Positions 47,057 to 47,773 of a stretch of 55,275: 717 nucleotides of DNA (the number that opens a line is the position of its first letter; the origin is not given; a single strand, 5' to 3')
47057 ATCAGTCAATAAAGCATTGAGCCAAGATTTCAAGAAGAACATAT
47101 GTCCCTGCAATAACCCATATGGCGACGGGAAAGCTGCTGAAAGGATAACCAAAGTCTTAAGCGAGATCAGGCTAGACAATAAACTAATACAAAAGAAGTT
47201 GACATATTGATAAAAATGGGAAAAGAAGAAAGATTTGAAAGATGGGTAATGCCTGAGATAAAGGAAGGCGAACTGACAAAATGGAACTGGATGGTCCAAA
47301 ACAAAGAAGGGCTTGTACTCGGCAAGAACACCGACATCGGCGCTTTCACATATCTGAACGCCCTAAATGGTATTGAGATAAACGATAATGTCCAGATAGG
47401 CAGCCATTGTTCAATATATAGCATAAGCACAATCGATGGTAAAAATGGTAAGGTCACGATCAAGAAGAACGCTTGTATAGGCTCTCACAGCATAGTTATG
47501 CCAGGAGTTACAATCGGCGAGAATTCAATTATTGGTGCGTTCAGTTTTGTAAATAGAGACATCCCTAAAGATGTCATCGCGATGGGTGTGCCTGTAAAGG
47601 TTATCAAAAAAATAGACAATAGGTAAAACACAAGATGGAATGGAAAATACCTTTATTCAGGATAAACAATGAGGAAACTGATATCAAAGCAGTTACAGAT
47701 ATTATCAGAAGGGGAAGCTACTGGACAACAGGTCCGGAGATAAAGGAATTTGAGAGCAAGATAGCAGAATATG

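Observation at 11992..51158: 39-kb uninterrupted super-locus of 34 glycan genes devoted almost entirely to anionic sugars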

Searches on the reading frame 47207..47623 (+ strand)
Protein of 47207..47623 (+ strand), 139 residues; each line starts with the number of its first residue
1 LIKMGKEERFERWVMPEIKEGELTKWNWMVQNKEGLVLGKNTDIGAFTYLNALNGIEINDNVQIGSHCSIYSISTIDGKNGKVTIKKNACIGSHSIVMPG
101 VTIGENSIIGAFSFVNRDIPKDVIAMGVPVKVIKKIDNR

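Call 6: search_protein_families(library=pfam, proteins=[window:47207-47623:+])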
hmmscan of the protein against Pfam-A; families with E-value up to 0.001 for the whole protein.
window:47207-47623:+ (139 aa): 3 families
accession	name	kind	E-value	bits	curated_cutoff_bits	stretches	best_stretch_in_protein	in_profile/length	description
PF00132.30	Hexapep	-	2.7e-14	52.6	27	1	83-116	2-35/36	Bacterial transferase hexapeptide (six repeats)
PF14602.12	Hexapep_2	-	7.2e-06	26.1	27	1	83-111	2-28/34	Hexapeptide repeat of succinyl-transferase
PF25084.1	LbH_EIF2B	-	0.00047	20.6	54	1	37-107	40-103/105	EIF2B subunit epsilon LbH domain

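Call 14: search_protein_families(library=ncbifam, proteins=[window:47207-47623:+], max_evalue=0.000001)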
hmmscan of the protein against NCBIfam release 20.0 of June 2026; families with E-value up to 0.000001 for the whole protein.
window:47207-47623:+ (139 aa): 30 families (the best 25 are shown)
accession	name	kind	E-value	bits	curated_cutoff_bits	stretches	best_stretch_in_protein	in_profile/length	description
TIGR03570.1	NeuD_NnaD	subfamily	3.2e-17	62.8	160.8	1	35-131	111-202/202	NeuD/PglB/VioB family sugar acetyltransferase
NF007076.0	PRK09527.1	equivalog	3.8e-17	62.4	347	1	83-139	132-188/203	galactoside O-acetyltransferase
NF041874.1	EPS_EpsC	equivalog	2e-16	60.2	150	1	33-135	59-166/168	serine O-acetyltransferase EpsC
NF058585.1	HptprglPActTf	PfamEq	1.8e-13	50.4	300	1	80-136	104-160/172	heptaprenylglyceryl phosphate O-acetyltransferase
NF007240.0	PRK09677.1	equivalog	4.4e-13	49.2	243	1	34-137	84-185/192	putative lipopolysaccharide biosynthesis O-acetyl transferase WbbJ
NF050158.1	CarbAnhydGPos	equivalog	5.5e-12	45.7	250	1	55-138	70-145/172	gamma carbonic anhydrase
NF007797.0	PRK10502.1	subfamily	7.2e-12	45.3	192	1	36-135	73-178/183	WcaF family extracellular polysaccharide biosynthesis acetyltransferase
TIGR03532.1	DapD_Ac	equivalog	1.7e-11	44.2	231.75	1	58-138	137-216/231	2,3,4,5-tetrahydropyridine-2,6-dicarboxylate N-acetyltransferase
NF007499.0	PRK10092.1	equivalog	8.7e-11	41.9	314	1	82-136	129-183/183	maltose O-acetyltransferase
TIGR01172.1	cysE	equivalog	4e-10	40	210.65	1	42-130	68-161/162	serine O-acetyltransferase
NF038307.1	EPS_acetyl_HpsU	equivalog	6.6e-10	38.9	305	1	82-132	124-174/178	hormogonium polysaccharide biosynthesis acetyltransferase HpsU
NF003657.0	PRK05289.1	equivalog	1.6e-09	37.3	226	0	81-132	141-192/264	acyl-ACP--UDP-N-acetylglucosamine O-acyltransferase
TIGR03308.1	phn_thr-fam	hypoth_equivalog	2.3e-09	37.4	201.65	1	80-135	106-161/204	phosphonate metabolim protein, transferase hexapeptide repeat family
NF000311.1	Vat_ABCDEFH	equivalog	4.7e-09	36.1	300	1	80-135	108-163/201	Vat family streptogramin A O-acetyltransferase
TIGR01853.1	lipid_A_lpxD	equivalog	4.9e-09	35.6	242.5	1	54-136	229-308/325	UDP-3-O-(3-hydroxymyristoyl)glucosamine N-acyltransferase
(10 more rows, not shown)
